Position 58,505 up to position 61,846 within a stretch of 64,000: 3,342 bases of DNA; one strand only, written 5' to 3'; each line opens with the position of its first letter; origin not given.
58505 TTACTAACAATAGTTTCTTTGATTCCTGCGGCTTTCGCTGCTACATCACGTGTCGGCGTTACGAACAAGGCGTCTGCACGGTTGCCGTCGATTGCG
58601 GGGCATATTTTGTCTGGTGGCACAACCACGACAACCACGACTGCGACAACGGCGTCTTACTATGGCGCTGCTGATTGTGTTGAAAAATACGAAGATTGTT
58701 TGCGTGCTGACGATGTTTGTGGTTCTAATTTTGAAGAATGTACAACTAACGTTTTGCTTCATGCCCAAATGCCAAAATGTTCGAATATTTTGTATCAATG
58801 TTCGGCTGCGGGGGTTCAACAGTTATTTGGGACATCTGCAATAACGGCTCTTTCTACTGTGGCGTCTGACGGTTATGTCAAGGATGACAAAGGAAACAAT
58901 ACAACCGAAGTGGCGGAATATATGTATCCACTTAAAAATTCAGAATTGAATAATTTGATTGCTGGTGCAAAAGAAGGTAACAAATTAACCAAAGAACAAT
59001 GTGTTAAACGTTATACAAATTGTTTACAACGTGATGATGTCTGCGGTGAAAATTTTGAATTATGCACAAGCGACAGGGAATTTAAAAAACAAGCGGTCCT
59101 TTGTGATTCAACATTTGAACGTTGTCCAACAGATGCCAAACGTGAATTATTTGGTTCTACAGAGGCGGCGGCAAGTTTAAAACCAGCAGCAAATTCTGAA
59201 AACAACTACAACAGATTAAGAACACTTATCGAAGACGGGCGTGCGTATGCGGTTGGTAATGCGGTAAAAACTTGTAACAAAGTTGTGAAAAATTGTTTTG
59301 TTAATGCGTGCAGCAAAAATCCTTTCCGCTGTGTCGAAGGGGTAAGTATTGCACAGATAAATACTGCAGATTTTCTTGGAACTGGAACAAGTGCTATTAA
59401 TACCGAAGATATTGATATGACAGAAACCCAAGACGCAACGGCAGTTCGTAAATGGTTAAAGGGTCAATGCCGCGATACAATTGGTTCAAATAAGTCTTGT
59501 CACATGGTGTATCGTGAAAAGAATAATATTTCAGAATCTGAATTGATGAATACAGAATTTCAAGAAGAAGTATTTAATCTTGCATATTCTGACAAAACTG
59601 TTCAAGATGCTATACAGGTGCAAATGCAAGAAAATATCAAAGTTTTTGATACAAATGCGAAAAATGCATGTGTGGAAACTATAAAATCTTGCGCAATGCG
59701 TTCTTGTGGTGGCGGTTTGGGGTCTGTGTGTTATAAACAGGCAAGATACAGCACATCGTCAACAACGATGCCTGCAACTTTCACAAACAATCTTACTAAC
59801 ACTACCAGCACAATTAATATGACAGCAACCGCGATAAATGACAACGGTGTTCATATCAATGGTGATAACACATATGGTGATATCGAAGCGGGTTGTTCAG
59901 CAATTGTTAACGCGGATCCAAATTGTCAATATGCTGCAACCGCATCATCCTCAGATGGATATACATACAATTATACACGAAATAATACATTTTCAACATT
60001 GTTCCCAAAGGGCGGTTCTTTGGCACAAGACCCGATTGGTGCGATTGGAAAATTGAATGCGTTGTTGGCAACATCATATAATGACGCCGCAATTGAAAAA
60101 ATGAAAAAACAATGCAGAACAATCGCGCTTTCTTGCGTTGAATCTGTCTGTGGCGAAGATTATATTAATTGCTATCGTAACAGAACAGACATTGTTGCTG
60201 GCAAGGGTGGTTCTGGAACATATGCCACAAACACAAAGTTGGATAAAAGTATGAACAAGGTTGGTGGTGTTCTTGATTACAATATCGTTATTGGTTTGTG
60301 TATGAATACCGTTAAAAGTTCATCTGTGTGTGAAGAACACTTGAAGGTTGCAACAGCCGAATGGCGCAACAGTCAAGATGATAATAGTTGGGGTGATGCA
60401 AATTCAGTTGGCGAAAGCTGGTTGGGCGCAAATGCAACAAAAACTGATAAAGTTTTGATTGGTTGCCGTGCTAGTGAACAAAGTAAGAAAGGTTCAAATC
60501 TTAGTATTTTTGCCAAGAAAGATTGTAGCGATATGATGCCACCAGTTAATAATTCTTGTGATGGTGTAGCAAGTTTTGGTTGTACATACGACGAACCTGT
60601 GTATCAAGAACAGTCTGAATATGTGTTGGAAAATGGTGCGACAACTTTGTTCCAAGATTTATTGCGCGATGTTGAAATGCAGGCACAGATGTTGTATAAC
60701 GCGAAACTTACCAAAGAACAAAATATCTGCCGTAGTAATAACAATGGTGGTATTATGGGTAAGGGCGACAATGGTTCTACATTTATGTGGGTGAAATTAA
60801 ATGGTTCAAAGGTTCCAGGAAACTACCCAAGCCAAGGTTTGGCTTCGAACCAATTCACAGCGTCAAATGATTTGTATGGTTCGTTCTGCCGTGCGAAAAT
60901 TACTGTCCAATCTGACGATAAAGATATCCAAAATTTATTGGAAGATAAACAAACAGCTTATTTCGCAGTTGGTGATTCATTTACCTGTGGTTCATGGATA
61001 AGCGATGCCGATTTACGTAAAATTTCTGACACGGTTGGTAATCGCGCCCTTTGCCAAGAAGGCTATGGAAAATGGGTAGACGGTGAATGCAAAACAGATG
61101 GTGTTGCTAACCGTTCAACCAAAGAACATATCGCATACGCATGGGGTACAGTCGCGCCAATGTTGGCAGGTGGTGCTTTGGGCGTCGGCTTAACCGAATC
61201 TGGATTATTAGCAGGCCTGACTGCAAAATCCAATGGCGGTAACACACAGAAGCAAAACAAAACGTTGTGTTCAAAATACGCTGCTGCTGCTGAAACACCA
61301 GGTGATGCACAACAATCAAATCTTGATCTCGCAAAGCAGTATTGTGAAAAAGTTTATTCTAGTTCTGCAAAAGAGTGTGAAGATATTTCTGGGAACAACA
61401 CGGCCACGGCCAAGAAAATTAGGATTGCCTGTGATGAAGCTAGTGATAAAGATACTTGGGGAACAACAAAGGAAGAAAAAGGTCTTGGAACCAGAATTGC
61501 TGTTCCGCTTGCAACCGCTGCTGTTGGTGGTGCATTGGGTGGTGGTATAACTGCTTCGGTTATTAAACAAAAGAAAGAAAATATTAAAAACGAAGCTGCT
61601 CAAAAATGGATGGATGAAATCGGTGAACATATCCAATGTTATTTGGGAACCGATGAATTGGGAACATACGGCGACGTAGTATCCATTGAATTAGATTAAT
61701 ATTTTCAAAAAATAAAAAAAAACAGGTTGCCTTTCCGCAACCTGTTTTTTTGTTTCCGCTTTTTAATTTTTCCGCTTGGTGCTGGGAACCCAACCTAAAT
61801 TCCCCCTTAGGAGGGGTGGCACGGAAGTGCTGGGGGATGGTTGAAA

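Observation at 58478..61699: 1073-aa secreted cysteine-rich protein with duplicated Cys modules and two Gly-zipper hydrophobic segments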

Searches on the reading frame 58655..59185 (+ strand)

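Call 80: search_protein_families(library=pfam, proteins=[window:58655-59185:+], max_evalue=10)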
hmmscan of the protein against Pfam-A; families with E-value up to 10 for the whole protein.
window:58655-59185:+ (177 aa): 2 families
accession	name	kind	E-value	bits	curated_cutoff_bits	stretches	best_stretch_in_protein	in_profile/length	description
PF03638.21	TCR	-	0.069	13.9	23.5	2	112-133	7-28/38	Tesmin/TSO1-like CXC domain, cysteine-rich domain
PF02349.20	MSG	-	1.2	9.8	22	1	7-120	6-67/76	Major surface glycoprotein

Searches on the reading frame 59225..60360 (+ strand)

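Call 80: search_protein_families(library=pfam, proteins=[window:59225-60360:+], max_evalue=10)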
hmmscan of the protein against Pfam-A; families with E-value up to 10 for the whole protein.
window:59225-60360:+ (378 aa): 1 family
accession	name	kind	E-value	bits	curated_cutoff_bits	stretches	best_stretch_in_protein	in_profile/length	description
PF21908.1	Cel124_C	-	0.0032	18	27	1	191-257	41-105/172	Cel124 C-terminal catalytic domain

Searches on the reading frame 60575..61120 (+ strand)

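Call 80: search_protein_families(library=pfam, proteins=[window:60575-61120:+], max_evalue=10)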
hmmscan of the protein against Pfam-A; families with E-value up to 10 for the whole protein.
window:60575-61120:+ (182 aa): 1 family
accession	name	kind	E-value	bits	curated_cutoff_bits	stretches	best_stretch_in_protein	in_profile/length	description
PF07023.17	DUF1315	-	0.053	14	25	1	31-64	35-63/82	Protein of unknown function (DUF1315)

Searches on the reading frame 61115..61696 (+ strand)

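Call 80: search_protein_families(library=pfam, proteins=[window:61115-61696:+], max_evalue=10)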
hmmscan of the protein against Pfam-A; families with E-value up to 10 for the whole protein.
window:61115-61696:+ (194 aa): 1 family
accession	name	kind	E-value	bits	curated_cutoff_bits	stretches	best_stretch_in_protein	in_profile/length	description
PF04588.18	HIG_1_N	-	0.088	13.5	22.4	1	129-166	4-35/52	Hypoxia induced protein conserved region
